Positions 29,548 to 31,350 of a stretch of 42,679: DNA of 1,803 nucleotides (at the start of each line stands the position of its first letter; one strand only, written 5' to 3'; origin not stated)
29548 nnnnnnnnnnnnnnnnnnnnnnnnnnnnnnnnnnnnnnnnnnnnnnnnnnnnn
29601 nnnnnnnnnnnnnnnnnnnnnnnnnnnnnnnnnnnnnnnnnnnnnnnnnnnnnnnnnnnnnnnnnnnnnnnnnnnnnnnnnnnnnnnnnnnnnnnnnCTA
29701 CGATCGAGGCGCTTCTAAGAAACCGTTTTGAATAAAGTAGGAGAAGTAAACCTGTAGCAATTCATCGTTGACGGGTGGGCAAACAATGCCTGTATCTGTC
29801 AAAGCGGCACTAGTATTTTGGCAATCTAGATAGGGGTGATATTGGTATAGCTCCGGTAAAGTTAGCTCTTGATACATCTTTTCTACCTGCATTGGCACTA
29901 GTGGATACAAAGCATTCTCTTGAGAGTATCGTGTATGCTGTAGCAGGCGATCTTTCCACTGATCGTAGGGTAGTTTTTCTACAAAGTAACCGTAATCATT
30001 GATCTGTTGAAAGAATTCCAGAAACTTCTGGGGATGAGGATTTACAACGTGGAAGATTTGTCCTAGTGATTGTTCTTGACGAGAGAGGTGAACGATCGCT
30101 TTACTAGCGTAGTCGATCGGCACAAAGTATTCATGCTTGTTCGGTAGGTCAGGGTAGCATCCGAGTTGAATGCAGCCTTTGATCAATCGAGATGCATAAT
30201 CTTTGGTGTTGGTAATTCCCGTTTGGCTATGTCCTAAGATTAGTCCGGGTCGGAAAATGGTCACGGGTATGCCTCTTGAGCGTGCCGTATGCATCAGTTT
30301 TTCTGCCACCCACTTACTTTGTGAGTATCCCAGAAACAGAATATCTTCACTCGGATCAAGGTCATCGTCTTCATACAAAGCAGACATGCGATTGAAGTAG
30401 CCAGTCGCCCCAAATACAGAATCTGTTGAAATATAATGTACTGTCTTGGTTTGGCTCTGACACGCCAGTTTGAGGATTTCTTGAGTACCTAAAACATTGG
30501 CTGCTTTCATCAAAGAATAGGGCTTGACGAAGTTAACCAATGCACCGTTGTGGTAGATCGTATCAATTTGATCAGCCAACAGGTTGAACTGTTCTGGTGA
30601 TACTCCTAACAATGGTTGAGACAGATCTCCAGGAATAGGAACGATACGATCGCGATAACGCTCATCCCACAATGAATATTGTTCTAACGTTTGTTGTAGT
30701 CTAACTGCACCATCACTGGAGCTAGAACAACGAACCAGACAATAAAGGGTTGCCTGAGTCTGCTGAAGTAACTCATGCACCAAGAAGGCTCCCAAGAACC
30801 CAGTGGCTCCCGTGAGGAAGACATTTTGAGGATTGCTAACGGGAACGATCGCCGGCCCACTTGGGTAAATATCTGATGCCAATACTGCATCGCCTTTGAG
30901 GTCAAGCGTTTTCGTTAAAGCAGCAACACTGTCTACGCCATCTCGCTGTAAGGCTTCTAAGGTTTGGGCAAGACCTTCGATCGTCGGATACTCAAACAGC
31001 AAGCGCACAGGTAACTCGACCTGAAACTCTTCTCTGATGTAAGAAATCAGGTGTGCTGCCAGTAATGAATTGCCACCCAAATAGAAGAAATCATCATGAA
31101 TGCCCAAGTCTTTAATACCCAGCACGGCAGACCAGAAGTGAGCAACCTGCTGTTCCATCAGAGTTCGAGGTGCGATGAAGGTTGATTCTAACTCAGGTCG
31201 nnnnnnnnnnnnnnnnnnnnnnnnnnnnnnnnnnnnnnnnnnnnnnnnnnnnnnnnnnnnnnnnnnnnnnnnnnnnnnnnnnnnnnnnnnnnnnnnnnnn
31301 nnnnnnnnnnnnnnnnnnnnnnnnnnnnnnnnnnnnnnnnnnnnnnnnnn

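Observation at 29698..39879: Compact three-module NRPS locus ending in a thioester reductase: A-T-C-A-T then C-A-T-R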

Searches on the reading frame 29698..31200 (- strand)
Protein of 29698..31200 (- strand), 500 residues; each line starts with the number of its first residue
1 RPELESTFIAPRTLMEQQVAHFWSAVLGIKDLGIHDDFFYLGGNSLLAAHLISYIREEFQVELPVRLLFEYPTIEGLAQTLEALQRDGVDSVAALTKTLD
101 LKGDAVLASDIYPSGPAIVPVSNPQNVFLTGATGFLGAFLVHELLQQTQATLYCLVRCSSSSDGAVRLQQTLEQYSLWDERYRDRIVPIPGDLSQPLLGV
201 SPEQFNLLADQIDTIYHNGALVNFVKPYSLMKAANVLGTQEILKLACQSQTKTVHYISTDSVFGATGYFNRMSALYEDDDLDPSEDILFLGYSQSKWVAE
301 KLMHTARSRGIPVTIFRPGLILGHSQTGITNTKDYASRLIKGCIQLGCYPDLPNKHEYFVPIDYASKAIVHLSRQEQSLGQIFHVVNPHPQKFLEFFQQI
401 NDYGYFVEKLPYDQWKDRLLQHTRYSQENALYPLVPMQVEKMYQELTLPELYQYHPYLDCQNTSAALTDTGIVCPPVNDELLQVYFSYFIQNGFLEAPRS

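Call 13: search_solved_structures(query=window:29701-30972:-, max_evalue=1e-10, show_alignments=2)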
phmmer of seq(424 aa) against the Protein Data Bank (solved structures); distinct sequences matched with E-value up to 1e-10: 13.
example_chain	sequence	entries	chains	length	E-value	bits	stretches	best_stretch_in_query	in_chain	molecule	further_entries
4u7w_A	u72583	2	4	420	1.6e-100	340.3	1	15-422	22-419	MxaA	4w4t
8v1x_A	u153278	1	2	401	3.7e-76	260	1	22-420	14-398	Type I polyketide synthase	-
5msc_A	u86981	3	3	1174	9.1e-32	113.8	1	17-344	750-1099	Carboxylic acid reductase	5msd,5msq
5mso_A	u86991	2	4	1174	2.2e-31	112.5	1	40-345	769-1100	Carboxylic acid reductase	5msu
4dqv_A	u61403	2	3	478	2.8e-31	112.2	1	20-343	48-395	PROBABLE PEPTIDE SYNTHETASE NRP (PEPTIDE SYNTHASE) | Peptide synthetase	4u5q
5msp_A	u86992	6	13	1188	1.5e-30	109.8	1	20-344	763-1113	Thioester reductase domain-containing protein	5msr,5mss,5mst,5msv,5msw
6vtj_A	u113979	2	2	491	3.4e-26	95.4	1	50-347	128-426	Non-ribosomal peptide synthetase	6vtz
6nki_A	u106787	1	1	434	1.3e-24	90.2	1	49-298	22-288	NRPS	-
9x2c_A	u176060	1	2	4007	4.5e-17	65.4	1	50-294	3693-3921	PKS-NRPS hybrid synthetase psoA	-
9x29_A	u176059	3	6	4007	4.8e-17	65.3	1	50-294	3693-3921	PKS-NRPS hybrid synthetase psoA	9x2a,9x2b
8aep_A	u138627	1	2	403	5.2e-15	58.6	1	43-348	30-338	Acetyl-CoA synthetase-like protein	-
4f6c_A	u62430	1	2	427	1.7e-13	53.6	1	50-316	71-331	AusA reductase domain protein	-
4f6l_B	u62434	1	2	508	2.5e-13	53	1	50-315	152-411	AusA reductase domain protein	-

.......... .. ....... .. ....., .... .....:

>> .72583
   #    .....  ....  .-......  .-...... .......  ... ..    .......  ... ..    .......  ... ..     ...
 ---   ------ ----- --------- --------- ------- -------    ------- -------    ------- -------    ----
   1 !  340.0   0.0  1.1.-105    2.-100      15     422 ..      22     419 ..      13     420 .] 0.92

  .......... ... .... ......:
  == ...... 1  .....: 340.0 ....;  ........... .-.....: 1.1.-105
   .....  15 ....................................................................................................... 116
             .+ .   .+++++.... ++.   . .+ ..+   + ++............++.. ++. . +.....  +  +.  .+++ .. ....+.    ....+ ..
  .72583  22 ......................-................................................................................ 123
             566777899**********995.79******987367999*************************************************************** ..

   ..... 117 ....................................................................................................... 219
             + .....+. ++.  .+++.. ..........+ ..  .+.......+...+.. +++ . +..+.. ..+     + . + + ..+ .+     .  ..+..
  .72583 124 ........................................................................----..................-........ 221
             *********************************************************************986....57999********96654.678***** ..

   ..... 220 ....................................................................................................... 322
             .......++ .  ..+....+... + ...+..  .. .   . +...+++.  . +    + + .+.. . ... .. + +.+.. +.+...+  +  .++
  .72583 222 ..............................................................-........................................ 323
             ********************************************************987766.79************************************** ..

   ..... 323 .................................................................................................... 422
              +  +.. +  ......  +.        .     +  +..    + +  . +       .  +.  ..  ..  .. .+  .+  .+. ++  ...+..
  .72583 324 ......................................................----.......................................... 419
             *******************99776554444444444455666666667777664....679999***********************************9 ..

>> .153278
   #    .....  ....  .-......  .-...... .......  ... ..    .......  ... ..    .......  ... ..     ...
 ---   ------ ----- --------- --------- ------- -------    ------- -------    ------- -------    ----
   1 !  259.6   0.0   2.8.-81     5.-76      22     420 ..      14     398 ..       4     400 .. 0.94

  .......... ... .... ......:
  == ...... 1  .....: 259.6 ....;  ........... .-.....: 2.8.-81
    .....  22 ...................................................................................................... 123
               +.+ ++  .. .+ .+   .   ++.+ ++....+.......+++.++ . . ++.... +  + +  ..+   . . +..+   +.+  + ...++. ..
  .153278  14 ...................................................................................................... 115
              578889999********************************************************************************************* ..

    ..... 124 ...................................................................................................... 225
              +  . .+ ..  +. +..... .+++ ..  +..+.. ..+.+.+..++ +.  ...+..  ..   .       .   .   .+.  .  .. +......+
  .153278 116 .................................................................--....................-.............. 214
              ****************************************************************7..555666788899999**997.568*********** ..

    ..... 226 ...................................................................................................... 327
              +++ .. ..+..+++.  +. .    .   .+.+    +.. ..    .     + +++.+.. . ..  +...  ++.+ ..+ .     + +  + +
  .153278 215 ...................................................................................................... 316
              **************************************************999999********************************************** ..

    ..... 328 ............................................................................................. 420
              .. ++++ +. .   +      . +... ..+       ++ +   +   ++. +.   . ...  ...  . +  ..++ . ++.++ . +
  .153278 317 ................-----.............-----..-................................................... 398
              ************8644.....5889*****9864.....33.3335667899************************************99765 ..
